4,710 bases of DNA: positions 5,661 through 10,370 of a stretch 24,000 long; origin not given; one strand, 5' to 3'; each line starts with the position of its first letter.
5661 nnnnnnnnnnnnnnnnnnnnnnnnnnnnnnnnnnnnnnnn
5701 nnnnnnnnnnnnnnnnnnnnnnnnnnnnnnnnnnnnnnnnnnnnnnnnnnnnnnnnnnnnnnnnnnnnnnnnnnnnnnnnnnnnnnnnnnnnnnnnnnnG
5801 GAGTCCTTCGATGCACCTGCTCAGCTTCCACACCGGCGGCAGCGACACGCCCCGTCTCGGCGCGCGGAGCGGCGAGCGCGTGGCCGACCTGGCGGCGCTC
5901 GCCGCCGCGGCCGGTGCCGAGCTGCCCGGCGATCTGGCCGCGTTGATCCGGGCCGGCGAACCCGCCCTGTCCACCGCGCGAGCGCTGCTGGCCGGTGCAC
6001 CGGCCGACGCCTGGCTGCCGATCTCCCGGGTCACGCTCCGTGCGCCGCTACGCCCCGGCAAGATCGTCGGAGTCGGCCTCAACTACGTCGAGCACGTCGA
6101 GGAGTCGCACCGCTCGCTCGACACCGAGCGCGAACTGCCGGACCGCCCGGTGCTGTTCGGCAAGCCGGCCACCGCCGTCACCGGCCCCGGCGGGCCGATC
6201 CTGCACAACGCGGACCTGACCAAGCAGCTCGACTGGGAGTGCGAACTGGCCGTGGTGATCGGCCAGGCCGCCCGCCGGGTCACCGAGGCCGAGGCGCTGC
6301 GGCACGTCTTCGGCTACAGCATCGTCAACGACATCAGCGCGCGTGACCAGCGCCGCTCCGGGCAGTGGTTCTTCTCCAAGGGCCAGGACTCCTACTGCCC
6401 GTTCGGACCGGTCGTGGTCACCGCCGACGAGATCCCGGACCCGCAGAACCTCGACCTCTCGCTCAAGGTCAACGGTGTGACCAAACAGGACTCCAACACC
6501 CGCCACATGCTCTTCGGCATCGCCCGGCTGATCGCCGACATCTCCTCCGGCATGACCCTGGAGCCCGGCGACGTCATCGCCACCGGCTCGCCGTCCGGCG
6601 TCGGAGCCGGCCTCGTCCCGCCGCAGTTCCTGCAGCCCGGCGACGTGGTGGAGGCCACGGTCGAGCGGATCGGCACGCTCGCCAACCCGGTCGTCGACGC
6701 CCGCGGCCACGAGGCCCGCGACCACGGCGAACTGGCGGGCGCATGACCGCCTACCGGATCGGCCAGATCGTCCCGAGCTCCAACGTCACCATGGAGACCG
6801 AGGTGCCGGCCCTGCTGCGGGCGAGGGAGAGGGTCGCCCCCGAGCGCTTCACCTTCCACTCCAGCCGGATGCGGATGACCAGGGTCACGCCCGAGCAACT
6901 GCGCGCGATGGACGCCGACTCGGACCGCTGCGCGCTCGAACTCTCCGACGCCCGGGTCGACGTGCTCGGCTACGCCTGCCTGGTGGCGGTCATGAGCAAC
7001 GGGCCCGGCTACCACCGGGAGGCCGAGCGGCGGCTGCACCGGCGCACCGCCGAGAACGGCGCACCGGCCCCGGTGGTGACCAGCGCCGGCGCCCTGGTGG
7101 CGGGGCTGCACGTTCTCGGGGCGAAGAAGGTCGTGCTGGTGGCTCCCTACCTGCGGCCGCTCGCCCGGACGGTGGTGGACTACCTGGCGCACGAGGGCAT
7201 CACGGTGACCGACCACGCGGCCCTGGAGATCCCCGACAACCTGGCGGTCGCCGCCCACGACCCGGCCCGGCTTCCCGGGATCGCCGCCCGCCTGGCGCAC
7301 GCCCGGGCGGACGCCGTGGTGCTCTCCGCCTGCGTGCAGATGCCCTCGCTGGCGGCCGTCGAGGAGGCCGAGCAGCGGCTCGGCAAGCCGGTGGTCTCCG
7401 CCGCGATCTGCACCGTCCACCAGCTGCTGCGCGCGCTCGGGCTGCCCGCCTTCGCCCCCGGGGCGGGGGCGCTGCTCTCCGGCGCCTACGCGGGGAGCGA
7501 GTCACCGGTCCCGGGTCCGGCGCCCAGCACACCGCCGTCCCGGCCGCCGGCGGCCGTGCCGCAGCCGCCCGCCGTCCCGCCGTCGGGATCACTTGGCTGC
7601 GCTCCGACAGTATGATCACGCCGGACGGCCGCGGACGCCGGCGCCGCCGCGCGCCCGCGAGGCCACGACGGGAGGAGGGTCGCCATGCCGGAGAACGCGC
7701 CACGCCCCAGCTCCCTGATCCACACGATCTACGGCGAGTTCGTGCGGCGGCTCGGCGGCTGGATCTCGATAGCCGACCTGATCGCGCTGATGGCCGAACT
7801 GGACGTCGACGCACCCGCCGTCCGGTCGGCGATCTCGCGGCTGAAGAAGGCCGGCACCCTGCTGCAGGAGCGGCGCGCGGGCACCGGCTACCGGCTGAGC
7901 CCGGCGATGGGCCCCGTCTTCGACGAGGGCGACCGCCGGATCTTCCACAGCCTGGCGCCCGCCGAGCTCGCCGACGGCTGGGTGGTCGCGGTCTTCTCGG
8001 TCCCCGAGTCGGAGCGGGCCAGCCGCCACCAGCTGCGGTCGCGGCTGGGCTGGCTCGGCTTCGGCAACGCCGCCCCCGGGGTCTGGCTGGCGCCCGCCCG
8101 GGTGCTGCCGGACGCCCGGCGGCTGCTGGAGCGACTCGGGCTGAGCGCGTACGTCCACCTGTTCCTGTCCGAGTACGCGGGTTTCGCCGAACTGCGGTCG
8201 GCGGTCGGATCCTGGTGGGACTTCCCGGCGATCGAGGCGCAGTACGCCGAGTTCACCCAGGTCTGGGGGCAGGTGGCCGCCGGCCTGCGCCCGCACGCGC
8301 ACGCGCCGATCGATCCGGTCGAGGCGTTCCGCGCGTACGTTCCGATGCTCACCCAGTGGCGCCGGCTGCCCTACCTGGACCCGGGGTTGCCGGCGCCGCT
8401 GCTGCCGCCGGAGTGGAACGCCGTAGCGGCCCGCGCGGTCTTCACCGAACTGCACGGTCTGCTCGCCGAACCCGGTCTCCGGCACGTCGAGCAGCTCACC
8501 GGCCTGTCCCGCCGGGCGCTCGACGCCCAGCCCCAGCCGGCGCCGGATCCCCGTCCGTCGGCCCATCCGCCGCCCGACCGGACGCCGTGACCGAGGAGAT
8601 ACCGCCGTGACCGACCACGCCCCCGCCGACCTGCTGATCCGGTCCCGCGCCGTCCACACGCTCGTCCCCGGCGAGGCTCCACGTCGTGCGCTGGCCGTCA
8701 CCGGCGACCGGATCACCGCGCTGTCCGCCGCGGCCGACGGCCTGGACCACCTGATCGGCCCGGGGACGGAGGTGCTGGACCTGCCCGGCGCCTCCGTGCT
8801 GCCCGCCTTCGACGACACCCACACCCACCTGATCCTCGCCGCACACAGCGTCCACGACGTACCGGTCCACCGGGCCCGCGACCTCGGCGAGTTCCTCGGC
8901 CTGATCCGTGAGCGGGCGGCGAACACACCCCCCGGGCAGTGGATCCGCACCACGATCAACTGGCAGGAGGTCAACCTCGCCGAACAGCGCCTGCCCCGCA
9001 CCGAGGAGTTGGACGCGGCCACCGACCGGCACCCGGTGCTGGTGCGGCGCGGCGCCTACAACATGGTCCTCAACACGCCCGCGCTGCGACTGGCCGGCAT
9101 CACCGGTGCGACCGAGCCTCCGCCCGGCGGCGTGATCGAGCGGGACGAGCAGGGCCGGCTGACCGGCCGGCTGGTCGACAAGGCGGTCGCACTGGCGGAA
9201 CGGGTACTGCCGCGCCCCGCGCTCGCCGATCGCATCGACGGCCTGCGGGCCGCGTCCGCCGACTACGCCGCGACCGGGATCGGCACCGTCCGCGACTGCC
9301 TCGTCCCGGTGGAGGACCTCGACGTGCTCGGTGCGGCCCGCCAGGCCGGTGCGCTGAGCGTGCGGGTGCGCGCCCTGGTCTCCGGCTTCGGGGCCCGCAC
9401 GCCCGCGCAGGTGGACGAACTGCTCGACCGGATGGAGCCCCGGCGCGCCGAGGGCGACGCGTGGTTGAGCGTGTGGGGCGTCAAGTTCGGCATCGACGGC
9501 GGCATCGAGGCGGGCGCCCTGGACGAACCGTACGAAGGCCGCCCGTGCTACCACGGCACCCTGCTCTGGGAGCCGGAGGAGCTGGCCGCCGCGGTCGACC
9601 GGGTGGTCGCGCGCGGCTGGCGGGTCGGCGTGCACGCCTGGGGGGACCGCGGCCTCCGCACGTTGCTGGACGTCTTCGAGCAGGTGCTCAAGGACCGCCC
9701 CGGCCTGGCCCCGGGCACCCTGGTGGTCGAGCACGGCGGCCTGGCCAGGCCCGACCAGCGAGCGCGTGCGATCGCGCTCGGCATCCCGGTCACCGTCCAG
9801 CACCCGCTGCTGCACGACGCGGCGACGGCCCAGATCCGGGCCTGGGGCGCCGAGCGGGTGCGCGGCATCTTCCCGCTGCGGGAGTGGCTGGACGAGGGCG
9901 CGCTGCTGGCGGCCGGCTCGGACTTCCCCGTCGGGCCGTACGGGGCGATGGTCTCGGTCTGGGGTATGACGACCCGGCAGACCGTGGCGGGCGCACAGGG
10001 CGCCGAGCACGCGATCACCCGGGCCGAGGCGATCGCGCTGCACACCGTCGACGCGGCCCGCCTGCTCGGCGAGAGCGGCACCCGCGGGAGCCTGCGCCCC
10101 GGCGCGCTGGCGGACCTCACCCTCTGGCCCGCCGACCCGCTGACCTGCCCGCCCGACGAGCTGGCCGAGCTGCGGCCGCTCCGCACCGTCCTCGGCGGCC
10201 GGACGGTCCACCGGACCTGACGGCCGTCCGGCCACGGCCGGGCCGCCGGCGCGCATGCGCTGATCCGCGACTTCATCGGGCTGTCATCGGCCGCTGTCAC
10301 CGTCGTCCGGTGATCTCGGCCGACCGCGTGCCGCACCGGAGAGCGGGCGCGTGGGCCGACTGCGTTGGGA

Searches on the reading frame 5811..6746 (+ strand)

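Call 78: search_protein_families(library=pfam, proteins=[window:5811-6746:+], max_evalue=0.00001)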
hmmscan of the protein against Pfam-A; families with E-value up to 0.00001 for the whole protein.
window:5811-6746:+ (311 aa): 1 family
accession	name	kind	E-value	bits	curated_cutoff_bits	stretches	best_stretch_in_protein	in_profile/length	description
PF01557.24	FAA_hydrolase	-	6.2e-73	245.4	23.9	1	84-295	1-214/214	Fumarylacetoacetate (FAA) hydrolase C-terminal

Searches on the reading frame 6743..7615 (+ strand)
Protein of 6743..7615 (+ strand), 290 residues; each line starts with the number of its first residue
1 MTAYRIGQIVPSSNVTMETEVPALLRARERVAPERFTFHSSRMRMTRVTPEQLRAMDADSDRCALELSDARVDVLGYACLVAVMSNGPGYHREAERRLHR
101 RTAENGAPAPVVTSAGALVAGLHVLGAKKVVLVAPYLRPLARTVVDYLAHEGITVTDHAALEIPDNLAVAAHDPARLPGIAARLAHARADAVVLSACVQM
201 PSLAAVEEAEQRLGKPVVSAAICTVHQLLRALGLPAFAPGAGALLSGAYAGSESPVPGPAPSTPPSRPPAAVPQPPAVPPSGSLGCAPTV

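Call 78: search_protein_families(library=pfam, proteins=[window:6743-7615:+], max_evalue=0.00001)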
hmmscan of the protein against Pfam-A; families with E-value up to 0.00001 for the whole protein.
window:6743-7615:+ (290 aa): 1 family
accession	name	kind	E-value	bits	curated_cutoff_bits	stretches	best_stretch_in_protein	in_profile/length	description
PF17645.6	Amdase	-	2.3e-17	63.9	25.9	1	32-245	20-228/228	Arylmalonate decarboxylase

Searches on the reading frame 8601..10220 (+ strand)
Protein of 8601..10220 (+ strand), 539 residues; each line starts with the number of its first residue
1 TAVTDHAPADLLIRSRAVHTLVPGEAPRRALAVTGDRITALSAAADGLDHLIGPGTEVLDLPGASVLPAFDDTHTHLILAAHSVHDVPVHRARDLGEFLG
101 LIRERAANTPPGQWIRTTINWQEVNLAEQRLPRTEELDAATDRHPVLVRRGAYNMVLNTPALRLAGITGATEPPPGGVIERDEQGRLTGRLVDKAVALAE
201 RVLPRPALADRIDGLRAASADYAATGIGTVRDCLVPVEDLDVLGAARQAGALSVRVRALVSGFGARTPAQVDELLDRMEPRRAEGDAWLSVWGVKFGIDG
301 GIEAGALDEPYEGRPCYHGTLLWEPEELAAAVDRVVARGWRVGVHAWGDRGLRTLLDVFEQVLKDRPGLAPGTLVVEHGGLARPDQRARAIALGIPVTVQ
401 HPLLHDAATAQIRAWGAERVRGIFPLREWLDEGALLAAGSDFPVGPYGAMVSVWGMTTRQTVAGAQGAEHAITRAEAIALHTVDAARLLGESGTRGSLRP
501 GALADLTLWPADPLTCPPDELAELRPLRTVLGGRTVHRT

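Call 78: search_protein_families(library=pfam, proteins=[window:8601-10220:+], max_evalue=0.00001)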
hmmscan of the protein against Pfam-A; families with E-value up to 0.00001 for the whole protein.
window:8601-10220:+ (539 aa): 2 families
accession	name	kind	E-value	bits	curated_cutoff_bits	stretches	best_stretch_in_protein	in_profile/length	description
PF07969.17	Amidohydro_3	-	3e-81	274.7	29.7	1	57-537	1-472/472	Amidohydrolase family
PF01979.26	Amidohydro_1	-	2.6e-09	37.2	25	1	412-535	227-344/345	Amidohydrolase family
